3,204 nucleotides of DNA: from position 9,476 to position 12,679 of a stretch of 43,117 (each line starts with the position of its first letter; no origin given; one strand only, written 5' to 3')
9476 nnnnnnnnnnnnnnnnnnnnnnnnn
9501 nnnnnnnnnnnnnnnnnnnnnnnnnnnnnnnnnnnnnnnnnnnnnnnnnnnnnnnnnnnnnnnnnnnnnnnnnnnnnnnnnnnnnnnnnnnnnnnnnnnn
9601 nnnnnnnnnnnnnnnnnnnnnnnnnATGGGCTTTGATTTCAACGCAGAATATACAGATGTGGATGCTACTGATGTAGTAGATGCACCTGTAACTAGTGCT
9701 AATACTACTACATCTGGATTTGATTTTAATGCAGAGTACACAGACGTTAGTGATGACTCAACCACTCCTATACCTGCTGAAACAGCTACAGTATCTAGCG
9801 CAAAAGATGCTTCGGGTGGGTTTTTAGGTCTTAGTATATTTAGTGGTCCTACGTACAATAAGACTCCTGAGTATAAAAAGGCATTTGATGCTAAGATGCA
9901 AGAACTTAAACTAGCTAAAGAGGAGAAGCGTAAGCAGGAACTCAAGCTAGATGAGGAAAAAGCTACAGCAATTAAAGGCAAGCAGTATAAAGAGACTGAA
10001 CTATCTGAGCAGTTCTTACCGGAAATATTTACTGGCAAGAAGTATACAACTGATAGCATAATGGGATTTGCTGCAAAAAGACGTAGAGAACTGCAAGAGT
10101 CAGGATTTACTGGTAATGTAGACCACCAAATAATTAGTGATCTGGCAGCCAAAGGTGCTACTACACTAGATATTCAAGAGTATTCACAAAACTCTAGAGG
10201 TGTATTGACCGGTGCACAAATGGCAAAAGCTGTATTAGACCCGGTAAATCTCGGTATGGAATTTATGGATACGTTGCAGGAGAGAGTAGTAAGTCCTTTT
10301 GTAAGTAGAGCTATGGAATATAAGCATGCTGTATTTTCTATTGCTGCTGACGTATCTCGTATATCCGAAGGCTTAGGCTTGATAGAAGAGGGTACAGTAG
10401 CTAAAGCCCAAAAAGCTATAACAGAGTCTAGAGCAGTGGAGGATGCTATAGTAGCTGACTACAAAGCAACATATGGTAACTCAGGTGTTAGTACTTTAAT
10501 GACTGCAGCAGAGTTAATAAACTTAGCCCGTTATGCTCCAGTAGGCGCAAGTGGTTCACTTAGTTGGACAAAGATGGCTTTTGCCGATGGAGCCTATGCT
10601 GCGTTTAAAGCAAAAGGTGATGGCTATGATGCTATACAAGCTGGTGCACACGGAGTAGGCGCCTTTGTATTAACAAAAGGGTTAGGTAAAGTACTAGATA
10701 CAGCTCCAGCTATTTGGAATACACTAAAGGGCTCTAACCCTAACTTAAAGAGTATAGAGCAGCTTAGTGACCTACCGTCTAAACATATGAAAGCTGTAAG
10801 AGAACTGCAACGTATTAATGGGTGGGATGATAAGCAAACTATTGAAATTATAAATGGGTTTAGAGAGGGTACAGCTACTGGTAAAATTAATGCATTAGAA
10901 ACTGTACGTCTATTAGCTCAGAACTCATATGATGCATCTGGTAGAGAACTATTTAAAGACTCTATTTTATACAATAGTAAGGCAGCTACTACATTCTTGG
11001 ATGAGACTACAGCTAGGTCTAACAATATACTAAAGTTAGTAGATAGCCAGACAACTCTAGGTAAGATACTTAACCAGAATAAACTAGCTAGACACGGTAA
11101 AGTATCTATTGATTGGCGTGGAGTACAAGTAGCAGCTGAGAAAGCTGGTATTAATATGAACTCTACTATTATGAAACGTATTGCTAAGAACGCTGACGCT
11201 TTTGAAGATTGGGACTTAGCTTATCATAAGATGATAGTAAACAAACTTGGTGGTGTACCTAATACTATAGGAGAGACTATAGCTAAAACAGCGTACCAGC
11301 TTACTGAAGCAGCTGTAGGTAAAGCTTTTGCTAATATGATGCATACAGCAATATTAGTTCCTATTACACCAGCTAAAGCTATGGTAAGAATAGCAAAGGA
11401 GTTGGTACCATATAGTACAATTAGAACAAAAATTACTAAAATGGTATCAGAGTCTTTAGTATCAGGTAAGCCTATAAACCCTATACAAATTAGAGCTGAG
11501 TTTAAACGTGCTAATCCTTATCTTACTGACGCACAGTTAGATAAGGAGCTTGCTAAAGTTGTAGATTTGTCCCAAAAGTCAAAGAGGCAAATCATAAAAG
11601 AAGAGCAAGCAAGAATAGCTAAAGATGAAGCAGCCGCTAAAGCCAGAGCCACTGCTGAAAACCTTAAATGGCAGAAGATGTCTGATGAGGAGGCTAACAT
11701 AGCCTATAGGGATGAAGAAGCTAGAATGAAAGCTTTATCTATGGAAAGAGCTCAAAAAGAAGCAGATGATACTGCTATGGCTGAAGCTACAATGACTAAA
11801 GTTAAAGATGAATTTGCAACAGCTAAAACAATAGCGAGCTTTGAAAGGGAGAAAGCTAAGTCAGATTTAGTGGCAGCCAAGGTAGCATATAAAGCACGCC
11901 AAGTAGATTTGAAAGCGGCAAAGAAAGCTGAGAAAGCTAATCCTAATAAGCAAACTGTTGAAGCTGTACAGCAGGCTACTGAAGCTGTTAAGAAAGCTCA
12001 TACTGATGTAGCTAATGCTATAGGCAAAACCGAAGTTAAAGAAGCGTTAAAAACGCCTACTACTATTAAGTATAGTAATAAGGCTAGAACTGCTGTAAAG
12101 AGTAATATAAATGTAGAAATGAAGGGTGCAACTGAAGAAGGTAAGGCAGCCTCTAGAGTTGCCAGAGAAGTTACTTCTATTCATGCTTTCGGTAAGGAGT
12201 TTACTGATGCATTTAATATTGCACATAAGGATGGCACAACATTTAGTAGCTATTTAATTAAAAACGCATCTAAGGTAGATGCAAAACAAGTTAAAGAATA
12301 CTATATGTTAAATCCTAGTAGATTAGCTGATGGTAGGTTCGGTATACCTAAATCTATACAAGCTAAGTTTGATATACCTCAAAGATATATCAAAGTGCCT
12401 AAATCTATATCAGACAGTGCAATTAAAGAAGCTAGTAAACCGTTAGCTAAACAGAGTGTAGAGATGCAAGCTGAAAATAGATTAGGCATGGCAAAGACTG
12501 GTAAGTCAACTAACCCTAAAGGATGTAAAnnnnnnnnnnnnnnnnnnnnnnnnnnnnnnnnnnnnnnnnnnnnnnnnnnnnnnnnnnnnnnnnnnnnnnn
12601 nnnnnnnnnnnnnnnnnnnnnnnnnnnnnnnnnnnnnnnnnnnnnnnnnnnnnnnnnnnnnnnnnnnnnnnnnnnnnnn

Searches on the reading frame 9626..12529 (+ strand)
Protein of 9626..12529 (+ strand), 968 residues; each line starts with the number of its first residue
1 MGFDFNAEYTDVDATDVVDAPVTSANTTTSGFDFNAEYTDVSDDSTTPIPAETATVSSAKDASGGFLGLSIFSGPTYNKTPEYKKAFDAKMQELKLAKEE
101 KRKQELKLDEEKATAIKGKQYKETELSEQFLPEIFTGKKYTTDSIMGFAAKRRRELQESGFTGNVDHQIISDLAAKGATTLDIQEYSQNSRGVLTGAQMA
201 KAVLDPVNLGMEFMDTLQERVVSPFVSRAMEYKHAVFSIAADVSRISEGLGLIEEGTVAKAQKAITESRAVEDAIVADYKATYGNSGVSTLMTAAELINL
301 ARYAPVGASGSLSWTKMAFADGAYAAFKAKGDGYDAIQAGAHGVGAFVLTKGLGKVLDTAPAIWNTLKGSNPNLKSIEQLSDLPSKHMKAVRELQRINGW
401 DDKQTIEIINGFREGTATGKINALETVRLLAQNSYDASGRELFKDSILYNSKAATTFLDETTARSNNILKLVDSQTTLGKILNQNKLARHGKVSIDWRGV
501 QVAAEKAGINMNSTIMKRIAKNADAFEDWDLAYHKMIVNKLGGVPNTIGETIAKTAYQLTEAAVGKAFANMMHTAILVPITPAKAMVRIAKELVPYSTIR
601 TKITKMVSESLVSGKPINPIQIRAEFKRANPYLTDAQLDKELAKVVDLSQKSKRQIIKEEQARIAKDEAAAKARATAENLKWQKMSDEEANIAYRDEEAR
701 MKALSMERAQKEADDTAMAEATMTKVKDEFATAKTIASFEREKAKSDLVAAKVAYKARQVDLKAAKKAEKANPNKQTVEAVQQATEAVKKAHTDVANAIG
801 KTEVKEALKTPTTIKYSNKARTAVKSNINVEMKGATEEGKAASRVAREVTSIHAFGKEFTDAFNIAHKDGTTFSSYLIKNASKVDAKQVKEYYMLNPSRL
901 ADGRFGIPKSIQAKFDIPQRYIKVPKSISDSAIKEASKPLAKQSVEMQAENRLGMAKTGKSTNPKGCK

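Call 10: search_protein_families(library=phrogs, proteins=[window:9626-12529:+], max_evalue=0.001)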
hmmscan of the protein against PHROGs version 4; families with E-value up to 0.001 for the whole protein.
window:9626-12529:+ (968 aa): 0 families

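Call 11: search_protein_families(library=pfam, proteins=[window:9626-12529:+], max_evalue=0.01)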
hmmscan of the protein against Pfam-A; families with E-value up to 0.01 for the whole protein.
window:9626-12529:+ (968 aa): 0 families

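Call 61: search_solved_structures(query=A2, max_evalue=1)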
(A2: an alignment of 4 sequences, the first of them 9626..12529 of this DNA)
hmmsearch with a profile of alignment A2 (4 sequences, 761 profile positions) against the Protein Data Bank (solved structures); distinct sequences matched with E-value up to 1: 5.
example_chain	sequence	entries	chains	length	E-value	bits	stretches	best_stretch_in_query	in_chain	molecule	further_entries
3a01_A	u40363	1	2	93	0.036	15.6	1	598-655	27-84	Homeodomain-containing protein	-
6p4f_B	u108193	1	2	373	0.56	11.7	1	491-560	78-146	Endonuclease Bax1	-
6p4w_B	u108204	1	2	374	0.56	11.7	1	491-560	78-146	Endonuclease Bax1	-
4qp0_A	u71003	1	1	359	0.82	11.1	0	376-436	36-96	Endo-beta-mannanase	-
6p4o_B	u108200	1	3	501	0.85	11.1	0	491-560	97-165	Endonuclease Bax1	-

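Call 93: find_related_loci(query=A2, collection=viral_contigs, flank=5000)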
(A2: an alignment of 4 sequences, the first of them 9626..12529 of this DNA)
Query A2 (968 aa) in viral_contigs; peptide patterns used: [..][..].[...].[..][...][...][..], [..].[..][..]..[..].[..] (x = any residue, [..] = any of these).
75 stretches matched a pattern; 1 encode a relative of the query (tblastn E <= 1e-3); 1 distinct loci.
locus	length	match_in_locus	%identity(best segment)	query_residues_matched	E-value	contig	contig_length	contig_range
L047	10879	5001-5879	26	380-687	8e-16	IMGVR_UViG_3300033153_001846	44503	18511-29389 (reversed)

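Call 94: find_homologous_proteins(query=A2, max_evalue=0.00001)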
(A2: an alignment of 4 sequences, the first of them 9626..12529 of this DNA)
Query A2 (4 sequences) (968 aa, profile of the alignment): 1 proteins with E <= 0.00001 among 8000 candidates.
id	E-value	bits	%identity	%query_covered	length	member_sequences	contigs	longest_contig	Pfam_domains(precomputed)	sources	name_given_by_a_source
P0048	0.0e+0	1067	100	100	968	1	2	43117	-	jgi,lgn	jgi:hypothetical protein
